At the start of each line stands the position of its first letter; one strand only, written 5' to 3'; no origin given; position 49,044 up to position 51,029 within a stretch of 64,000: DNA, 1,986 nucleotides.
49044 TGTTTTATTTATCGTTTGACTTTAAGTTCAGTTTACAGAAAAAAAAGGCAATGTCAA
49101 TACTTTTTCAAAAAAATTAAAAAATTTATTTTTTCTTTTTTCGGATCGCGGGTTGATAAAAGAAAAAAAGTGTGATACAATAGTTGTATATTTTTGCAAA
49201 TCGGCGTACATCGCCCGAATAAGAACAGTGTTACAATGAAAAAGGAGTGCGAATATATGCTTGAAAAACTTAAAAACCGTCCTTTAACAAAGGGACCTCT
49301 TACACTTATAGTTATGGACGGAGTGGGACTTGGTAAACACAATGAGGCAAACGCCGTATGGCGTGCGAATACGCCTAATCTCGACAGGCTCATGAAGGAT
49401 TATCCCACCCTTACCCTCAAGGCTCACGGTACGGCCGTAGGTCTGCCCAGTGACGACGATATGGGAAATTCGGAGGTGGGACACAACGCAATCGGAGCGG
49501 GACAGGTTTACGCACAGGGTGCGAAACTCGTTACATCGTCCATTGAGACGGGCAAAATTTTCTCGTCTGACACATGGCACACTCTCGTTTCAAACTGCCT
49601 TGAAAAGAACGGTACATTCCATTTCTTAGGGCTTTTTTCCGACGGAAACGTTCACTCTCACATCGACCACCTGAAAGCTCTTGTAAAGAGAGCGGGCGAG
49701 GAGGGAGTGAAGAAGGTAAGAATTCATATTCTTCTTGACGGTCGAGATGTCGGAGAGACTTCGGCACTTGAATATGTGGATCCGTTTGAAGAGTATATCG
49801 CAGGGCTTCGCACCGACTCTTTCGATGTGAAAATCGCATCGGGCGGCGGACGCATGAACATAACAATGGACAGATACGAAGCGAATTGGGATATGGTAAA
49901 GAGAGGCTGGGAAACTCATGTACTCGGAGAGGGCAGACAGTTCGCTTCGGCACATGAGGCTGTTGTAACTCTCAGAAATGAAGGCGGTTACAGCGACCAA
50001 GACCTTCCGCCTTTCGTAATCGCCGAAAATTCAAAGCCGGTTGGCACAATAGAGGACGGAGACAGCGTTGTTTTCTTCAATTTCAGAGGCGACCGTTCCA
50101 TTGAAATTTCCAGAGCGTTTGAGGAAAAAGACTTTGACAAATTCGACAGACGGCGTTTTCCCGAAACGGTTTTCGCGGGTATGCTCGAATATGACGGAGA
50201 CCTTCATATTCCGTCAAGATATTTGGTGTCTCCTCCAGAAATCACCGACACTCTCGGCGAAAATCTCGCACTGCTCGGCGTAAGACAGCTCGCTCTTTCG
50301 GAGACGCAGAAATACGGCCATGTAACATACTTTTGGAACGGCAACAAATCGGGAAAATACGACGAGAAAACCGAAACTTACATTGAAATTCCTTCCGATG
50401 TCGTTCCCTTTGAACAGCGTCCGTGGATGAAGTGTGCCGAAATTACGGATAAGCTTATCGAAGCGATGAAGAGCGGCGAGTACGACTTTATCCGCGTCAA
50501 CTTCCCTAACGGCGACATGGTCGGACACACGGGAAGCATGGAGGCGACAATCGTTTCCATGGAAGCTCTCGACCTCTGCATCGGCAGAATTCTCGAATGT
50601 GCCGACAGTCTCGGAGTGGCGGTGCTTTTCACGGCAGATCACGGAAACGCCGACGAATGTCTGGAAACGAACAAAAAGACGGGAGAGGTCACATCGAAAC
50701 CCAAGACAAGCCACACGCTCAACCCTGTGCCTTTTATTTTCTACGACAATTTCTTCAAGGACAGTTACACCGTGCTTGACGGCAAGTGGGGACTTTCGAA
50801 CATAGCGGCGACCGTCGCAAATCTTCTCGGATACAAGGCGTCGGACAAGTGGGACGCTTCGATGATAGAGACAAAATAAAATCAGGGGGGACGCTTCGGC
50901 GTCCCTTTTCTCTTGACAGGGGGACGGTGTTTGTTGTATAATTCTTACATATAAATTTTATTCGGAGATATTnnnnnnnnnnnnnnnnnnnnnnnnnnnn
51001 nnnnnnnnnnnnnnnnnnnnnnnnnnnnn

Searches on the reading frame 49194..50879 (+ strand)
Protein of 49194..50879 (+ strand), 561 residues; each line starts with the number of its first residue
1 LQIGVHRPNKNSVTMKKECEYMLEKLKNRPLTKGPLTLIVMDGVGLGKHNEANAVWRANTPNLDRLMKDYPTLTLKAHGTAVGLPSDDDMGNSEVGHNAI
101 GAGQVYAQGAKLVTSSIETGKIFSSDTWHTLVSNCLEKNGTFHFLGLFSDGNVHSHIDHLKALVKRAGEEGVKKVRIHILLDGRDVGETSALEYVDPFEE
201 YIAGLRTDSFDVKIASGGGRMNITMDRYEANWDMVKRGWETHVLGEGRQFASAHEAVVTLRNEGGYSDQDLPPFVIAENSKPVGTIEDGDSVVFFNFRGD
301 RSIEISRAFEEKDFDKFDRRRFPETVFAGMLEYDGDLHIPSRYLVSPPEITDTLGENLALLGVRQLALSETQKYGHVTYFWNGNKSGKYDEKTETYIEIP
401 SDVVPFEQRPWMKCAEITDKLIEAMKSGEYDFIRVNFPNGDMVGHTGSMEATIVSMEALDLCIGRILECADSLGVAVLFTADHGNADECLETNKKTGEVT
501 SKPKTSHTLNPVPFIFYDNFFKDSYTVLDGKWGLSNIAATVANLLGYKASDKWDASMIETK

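Call 67: search_protein_families(library=pfam, proteins=[window:49194-50879:+], max_evalue=0.00001)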
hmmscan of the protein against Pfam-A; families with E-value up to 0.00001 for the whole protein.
window:49194-50879:+ (561 aa): 2 families
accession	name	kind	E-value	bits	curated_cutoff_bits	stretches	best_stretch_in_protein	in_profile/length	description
PF01676.23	Metalloenzyme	-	5.2e-71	239.5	24.3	1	36-548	3-251/252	Metalloenzyme superfamily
PF06415.18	iPGM_N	-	4.1e-67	226.3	27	1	113-334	1-216/217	BPG-independent PGAM N-terminus (iPGM_N)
